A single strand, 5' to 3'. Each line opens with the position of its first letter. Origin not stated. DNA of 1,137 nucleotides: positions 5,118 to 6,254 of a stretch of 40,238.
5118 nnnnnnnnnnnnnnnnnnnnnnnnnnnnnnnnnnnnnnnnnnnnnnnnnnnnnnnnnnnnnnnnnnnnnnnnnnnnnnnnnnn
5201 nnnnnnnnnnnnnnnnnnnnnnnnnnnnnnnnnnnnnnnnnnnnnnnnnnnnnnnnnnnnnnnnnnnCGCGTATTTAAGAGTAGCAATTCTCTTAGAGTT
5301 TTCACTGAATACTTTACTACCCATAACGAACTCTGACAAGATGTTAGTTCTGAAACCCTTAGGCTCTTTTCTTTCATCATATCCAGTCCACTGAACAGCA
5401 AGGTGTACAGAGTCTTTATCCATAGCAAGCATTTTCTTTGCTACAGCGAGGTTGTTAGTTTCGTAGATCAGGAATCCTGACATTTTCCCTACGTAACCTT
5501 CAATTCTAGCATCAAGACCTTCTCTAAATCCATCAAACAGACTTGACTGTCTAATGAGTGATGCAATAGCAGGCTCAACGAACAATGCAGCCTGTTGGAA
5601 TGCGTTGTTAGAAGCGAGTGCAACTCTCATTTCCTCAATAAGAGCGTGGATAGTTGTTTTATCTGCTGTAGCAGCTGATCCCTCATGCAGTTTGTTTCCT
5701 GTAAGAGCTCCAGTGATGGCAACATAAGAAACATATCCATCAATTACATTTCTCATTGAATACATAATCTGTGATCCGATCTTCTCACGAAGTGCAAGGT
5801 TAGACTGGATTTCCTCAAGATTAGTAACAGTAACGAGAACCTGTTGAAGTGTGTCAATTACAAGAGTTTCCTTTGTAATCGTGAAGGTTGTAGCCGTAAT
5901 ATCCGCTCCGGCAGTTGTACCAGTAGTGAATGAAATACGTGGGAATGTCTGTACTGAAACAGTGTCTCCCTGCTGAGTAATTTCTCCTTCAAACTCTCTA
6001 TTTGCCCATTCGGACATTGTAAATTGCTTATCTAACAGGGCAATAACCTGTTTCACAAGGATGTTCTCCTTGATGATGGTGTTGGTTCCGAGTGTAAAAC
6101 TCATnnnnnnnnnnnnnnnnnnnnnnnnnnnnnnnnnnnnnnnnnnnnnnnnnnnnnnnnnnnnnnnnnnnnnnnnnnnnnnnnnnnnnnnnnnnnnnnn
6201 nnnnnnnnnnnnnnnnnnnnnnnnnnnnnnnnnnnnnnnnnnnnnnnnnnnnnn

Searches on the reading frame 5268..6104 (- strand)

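Call 15: search_protein_families(library=pfam, max_evalue=0.01, proteins=[window:5268-6104:-])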
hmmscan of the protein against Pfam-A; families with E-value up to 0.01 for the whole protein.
seq(279 aa): 0 families

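Call 32: search_protein_families(library=phrogs, max_evalue=0.001, proteins=[window:5268-6104:-])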
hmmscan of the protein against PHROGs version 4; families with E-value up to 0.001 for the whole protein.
seq(279 aa): 2 families
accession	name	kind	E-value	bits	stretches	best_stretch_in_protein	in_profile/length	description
phrog_267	-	head and packaging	7.8e-22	79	1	21-265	50-314/410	major head protein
phrog_283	-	head and packaging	2.8e-15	57.5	1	7-227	2-225/385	major head protein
